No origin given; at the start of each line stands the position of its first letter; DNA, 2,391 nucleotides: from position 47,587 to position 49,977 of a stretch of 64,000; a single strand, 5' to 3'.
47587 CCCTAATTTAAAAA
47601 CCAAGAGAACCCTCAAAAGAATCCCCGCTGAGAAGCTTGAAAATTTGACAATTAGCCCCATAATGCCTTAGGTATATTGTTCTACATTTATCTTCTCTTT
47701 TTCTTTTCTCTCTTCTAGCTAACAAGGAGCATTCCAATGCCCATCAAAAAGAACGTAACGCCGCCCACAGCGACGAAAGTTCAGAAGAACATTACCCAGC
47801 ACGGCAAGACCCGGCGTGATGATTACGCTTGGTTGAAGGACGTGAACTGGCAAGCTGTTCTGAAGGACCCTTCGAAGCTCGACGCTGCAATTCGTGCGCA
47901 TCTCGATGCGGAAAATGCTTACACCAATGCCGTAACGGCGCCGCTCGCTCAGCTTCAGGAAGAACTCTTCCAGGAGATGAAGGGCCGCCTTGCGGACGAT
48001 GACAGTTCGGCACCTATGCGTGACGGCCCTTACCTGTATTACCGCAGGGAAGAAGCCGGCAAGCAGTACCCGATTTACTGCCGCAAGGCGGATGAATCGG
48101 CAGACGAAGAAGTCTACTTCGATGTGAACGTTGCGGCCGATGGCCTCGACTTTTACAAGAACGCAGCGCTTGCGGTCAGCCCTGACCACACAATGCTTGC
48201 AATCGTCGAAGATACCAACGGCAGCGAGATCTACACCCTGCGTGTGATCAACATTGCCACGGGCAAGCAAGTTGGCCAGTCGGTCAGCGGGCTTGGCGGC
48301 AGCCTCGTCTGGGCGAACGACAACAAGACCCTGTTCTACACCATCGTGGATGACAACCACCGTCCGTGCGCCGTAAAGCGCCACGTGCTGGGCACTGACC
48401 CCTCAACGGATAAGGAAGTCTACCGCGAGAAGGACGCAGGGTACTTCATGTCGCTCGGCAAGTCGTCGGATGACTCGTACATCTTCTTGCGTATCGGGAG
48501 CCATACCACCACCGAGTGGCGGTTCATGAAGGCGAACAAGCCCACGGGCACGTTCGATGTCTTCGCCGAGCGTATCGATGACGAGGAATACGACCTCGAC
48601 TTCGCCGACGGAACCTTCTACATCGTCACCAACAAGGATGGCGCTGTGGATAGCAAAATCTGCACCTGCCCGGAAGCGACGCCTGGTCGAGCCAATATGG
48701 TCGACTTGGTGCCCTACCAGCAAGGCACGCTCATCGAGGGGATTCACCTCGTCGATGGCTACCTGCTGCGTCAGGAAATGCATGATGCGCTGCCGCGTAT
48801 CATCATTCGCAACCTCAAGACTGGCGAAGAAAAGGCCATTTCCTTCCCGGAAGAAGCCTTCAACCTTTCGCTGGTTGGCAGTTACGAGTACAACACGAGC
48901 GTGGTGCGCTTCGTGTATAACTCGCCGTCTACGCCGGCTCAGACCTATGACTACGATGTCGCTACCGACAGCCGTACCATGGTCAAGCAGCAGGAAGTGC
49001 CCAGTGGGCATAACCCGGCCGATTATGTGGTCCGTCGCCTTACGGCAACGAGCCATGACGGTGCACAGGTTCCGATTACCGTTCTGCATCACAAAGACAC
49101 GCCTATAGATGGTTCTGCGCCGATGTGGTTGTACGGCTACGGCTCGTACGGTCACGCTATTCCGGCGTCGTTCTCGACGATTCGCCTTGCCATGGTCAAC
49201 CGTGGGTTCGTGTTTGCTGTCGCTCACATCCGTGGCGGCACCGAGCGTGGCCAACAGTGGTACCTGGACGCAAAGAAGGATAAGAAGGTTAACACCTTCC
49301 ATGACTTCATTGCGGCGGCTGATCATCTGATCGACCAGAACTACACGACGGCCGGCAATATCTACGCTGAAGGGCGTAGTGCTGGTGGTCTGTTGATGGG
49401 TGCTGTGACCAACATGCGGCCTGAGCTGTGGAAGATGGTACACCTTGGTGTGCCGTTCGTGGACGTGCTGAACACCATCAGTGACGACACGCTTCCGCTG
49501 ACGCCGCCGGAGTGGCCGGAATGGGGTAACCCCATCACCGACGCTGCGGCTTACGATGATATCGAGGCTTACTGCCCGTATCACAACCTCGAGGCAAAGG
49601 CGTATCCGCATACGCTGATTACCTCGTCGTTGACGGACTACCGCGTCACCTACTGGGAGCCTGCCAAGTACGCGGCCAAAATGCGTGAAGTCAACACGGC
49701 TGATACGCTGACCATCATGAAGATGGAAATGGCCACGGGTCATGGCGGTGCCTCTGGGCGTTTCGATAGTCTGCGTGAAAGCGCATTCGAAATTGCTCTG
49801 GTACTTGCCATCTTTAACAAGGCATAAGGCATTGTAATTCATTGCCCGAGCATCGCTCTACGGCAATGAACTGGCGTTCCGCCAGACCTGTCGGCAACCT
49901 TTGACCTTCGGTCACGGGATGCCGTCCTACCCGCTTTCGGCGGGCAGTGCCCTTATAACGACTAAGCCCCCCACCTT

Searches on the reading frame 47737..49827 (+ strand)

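Call 89: search_protein_families(library=pfam, proteins=[window:47737-49827:+], max_evalue=0.05)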
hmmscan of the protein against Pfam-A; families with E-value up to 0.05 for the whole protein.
window:47737-49827:+ (696 aa): 4 families
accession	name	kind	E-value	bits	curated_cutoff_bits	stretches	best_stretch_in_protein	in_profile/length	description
PF02897.21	Peptidase_S9_N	-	9.6e-95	318.2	24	1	9-419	1-414/414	Prolyl oligopeptidase, N-terminal beta-propeller domain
PF00326.27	Peptidase_S9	-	2.7e-57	194.1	22.6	1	478-694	2-211/213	Prolyl oligopeptidase family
PF24435.1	RRM_NFXL1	-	0.012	16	27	0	31-68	42-78/80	NFXL1 RRM-like domain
PF22143.2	ScpA_C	-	0.015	16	27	0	257-304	10-56/91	C5a peptidase, fibronectin type III domain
